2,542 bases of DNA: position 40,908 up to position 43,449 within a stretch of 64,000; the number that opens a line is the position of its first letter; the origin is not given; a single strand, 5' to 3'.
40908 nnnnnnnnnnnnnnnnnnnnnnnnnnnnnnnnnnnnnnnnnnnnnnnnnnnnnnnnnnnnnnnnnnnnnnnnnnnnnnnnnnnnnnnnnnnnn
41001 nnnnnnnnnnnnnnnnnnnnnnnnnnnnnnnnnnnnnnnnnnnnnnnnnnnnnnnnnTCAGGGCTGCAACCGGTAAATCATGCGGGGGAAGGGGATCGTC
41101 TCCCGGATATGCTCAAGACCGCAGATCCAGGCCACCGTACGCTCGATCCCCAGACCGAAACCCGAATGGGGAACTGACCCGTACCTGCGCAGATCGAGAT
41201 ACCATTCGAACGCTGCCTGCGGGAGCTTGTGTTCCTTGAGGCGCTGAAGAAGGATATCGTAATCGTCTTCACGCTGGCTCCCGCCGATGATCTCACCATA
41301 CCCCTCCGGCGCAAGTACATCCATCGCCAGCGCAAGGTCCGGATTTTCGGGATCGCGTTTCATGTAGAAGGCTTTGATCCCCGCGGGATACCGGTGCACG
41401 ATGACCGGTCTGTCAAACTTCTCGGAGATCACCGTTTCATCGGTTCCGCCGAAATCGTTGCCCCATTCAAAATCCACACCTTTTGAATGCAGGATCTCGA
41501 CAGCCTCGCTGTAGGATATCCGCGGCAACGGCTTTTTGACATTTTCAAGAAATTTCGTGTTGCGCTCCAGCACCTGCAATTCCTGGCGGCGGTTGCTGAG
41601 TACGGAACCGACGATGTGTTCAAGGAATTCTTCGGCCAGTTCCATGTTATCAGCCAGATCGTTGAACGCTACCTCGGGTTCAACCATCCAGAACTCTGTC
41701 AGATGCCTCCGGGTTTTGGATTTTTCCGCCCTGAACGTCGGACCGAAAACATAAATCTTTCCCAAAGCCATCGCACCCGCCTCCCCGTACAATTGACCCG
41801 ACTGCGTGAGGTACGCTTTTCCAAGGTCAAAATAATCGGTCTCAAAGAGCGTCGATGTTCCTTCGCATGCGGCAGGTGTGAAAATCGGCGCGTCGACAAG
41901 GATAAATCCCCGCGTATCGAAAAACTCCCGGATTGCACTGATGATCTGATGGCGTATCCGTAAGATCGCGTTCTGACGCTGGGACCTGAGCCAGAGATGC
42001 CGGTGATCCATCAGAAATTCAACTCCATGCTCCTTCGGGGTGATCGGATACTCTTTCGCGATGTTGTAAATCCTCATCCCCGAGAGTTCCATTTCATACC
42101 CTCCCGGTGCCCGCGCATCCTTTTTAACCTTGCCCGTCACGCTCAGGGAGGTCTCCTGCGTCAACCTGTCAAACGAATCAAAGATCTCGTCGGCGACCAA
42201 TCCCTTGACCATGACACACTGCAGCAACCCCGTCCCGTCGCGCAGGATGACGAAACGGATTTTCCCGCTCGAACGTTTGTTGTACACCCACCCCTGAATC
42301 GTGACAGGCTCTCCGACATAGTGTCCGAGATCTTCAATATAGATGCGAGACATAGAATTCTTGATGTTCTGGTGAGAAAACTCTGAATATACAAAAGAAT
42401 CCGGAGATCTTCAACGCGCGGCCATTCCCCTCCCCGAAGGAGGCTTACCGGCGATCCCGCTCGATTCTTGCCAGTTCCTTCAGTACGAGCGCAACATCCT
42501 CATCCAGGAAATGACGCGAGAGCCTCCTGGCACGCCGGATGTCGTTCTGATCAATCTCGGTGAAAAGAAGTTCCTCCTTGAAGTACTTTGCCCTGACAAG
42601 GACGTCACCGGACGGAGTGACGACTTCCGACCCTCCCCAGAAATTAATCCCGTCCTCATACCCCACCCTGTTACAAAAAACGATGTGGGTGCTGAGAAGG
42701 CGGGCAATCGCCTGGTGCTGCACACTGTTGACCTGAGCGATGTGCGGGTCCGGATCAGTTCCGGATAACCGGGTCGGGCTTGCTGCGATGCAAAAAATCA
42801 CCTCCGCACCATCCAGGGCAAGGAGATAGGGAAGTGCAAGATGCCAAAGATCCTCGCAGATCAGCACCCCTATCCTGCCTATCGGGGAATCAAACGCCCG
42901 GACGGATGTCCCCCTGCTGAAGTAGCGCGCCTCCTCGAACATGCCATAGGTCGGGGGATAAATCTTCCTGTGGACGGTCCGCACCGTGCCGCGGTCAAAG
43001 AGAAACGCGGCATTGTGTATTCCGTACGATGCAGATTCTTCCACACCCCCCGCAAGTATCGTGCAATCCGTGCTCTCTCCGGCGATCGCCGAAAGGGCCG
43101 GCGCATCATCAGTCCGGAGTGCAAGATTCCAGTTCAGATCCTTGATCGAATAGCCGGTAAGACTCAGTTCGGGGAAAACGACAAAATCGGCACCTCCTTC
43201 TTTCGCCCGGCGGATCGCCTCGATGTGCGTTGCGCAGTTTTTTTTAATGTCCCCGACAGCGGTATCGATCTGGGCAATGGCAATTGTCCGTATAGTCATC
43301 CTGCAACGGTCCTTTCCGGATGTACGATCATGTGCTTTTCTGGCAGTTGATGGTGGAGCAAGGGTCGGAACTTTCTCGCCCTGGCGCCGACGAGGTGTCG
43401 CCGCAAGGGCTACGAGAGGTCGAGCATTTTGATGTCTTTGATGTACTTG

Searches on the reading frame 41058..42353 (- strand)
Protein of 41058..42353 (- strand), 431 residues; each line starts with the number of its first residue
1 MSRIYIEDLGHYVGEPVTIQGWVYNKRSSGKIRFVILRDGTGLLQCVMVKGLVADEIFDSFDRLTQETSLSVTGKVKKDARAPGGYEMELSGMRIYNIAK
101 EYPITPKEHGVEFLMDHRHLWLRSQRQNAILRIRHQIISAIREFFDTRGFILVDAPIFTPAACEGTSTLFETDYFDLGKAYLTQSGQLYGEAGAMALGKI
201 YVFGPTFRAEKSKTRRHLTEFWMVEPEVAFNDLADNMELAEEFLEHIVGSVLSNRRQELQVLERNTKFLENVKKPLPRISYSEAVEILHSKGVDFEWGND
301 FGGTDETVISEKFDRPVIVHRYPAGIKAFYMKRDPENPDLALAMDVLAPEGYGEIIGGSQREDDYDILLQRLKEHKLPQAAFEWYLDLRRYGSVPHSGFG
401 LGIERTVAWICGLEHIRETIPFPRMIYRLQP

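Call 3: search_protein_families(library=pfam, proteins=[window:41058-42353:-])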
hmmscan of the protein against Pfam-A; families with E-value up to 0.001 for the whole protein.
window:41058-42353:- (431 aa): 2 families
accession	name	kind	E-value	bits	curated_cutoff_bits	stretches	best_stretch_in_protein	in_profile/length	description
PF00152.25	tRNA-synt_2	-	4.5e-73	246.4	25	1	112-425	3-307/308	tRNA synthetases class II (D, K and N)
PF01336.31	tRNA_anti-codon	-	2.9e-17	62.8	27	1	17-94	1-73/75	OB-fold nucleic acid binding domain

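Call 4: search_protein_families(library=ncbifam, proteins=[window:41058-42353:-])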
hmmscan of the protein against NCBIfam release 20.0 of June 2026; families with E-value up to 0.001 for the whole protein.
window:41058-42353:- (431 aa): 17 families
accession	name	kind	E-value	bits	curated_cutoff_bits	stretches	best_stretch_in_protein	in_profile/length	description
NF003037.0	PRK03932.1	equivalog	1.6e-174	581.2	414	1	4-430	4-450/451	asparagine--tRNA ligase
TIGR00457.1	asnS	equivalog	1e-146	489.4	342.6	1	7-429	9-453/455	asparagine--tRNA ligase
NF003483.0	PRK05159.1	equivalog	1.5e-106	356.9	353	1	2-431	4-438/438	aspartate--tRNA(Asn) ligase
TIGR00458.1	aspS_nondisc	equivalog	4.1e-92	309.4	368.4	1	14-431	12-428/428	aspartate--tRNA(Asn) ligase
NF005052.0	PRK06462.1-1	equivalog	1.6e-65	221.5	368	1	108-425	23-346/353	asparagine synthetase A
NF005054.0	PRK06462.1-4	equivalog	2.9e-45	154.7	309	1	118-425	12-311/318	asparagine synthetase A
TIGR00459.1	aspS_bact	equivalog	3.2e-43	148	373.85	2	3-286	4-279/586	aspartate--tRNA ligase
NF001750.0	PRK00476.1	equivalog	4.7e-43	147.4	443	2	12-286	16-284/590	aspartate--tRNA ligase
NF001756.1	PRK00484.1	subfamily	2.2e-31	109.1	468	1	14-425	51-485/488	lysine--tRNA ligase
TIGR00499.1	lysS_bact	equivalog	1.1e-29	103.5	427.6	2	16-296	55-333/496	lysine--tRNA ligase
NF009460.0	PRK12820.1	equivalog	1.6e-24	86.1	1379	2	114-298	156-324/723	bifunctional aspartyl-tRNA synthetase/aspartyl/glutamyl-tRNA amidotransferase subunit C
NF005053.0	PRK06462.1-3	equivalog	3.9e-20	72.6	322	1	180-418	19-260/274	asparagine synthetase A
NF005055.0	PRK06462.1-5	equivalog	6.1e-18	65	389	1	202-424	111-333/341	asparagine synthetase A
NF002821.0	PRK02983.1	equivalog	3e-16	58.7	742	1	13-252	658-900/1102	bifunctional lysylphosphatidylglycerol synthetase/lysine--tRNA ligase LysX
NF009101.0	PRK12445.1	subfamily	3.9e-16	58.7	1026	1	17-425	68-501/505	lysine--tRNA ligase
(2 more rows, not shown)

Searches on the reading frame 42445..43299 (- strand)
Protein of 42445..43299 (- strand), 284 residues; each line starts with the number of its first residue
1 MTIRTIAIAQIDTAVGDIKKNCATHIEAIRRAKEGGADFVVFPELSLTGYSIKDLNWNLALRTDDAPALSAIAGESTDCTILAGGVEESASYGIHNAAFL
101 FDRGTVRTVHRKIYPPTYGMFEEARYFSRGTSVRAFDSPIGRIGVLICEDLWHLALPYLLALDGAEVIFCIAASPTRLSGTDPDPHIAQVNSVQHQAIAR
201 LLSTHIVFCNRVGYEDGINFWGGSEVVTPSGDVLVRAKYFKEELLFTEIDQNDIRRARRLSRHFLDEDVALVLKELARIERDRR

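Call 16: search_protein_families(library=pfam, proteins=[window:42445-43299:-])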
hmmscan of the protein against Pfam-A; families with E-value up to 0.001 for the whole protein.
window:42445-43299:- (284 aa): 1 family
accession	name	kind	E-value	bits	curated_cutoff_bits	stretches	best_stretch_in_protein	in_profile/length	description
PF00795.27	CN_hydrolase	-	8.4e-35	120.8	23.2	1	5-259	1-256/256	Carbon-nitrogen hydrolase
